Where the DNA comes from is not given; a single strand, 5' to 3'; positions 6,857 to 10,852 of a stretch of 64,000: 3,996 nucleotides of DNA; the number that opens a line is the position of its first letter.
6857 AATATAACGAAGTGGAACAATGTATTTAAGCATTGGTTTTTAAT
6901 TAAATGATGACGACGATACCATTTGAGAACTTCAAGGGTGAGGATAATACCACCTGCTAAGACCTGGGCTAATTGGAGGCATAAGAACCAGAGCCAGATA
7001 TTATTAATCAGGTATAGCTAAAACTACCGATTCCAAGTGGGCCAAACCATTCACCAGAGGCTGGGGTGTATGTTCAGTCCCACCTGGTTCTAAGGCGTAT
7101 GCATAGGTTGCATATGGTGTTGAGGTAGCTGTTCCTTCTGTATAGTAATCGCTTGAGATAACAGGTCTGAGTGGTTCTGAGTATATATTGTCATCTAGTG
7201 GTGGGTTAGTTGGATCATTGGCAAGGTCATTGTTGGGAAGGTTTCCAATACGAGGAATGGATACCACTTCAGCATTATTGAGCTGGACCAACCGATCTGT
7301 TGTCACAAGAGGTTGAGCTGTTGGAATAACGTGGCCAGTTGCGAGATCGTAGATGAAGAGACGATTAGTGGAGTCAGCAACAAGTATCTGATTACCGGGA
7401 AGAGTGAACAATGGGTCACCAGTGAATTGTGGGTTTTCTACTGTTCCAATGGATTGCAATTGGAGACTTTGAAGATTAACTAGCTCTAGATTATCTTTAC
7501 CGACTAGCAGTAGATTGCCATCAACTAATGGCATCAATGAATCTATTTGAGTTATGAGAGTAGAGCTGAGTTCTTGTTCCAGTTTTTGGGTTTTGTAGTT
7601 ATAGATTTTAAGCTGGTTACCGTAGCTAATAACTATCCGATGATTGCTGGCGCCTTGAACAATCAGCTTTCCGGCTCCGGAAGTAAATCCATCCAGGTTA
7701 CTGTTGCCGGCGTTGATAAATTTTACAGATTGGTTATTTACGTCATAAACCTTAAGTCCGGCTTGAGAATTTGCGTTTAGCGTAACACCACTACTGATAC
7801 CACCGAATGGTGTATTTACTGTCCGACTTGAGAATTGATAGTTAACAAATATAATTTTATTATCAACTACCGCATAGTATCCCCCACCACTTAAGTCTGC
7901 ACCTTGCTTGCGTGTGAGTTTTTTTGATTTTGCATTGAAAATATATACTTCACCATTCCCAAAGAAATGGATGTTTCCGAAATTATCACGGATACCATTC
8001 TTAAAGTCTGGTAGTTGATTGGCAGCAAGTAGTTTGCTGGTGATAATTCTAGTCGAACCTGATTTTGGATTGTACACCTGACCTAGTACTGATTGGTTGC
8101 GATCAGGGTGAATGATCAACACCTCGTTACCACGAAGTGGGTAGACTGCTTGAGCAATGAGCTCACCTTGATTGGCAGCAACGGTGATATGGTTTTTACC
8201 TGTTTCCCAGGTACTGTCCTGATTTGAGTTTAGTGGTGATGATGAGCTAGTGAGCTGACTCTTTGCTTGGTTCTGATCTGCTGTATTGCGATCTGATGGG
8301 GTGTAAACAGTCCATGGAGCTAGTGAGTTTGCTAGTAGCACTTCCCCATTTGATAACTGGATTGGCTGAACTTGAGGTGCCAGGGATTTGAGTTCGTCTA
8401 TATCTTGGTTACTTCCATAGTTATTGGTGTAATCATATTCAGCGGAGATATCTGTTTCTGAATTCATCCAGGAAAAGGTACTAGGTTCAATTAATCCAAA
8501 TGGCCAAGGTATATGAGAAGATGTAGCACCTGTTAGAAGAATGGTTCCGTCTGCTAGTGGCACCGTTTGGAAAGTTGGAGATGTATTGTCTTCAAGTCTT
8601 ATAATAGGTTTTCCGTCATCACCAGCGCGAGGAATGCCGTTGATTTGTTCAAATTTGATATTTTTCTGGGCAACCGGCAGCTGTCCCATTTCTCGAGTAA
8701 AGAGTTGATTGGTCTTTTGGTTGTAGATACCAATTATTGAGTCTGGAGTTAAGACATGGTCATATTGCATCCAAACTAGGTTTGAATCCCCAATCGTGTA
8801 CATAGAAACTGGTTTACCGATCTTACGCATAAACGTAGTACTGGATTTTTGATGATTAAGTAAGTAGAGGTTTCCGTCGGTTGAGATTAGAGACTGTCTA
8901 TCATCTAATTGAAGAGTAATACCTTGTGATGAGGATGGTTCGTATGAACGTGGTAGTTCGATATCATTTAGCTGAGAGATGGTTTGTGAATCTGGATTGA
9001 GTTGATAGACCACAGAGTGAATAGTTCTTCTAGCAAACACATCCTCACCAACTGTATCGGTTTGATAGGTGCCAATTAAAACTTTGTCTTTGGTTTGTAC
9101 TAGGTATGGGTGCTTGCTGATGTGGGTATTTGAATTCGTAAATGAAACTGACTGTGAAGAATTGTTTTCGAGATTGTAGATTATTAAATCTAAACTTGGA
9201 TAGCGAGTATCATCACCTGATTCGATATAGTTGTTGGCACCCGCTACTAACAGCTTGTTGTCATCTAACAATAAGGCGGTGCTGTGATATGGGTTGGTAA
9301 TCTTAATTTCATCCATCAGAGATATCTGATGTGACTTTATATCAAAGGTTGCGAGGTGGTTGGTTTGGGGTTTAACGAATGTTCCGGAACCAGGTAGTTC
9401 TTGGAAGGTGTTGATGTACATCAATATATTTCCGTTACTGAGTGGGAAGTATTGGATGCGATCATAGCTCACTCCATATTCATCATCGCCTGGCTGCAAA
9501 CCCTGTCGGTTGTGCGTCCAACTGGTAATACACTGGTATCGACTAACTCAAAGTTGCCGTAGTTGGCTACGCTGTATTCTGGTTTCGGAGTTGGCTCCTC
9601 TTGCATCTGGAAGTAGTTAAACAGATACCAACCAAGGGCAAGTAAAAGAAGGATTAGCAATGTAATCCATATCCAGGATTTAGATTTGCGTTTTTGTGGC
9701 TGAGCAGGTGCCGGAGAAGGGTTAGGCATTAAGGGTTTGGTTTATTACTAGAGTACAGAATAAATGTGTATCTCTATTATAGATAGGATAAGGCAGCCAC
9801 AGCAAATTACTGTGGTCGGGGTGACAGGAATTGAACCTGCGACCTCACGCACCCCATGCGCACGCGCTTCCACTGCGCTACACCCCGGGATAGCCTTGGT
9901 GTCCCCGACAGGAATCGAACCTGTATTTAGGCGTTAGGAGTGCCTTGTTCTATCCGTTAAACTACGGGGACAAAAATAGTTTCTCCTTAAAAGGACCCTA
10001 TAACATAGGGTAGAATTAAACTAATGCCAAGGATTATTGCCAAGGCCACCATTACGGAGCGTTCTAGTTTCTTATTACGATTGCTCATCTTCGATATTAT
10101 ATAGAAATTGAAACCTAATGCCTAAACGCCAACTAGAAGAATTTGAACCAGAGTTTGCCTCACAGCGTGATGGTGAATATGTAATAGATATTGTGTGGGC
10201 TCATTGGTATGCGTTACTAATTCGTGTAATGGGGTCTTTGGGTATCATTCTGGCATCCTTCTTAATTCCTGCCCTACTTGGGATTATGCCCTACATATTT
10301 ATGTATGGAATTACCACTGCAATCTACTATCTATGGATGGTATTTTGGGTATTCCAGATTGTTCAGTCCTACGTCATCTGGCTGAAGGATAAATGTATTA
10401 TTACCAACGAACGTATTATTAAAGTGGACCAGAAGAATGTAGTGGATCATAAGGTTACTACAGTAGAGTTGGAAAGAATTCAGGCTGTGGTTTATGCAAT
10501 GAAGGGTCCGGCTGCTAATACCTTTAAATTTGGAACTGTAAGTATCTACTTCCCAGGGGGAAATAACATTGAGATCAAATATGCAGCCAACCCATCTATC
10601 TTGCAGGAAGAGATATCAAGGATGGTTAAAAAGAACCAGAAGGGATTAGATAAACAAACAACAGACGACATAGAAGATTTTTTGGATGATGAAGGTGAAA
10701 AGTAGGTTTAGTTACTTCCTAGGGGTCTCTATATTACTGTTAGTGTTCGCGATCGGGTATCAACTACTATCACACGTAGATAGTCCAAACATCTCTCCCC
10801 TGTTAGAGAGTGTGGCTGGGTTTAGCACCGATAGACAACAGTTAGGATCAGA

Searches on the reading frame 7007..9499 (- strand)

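Call 34: search_protein_families(library=pfam, max_evalue=0.001, proteins=[window:7007-9499:-])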
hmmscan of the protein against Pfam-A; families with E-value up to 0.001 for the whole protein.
seq(831 aa): 2 families
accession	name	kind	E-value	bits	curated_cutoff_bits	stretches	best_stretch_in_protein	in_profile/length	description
PF13964.12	Kelch_6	-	6.1e-05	23.3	25.3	0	72-118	5-43/50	Kelch motif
PF25171.1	Beta-prop_WDR36-Utp21_1st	-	0.0008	19.3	80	0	617-748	35-164/266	WDR36/Utp21 first beta-propeller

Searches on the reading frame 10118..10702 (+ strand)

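Call 37: search_protein_families(library=pfam, max_evalue=0.001, proteins=[window:10118-10702:+])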
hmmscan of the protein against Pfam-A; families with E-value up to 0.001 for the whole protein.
seq(195 aa): 1 family
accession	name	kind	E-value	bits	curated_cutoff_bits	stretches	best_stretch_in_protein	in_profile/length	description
PF14470.12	bPH_3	-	0.00045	21.1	23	1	92-161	24-86/95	Bacterial PH domain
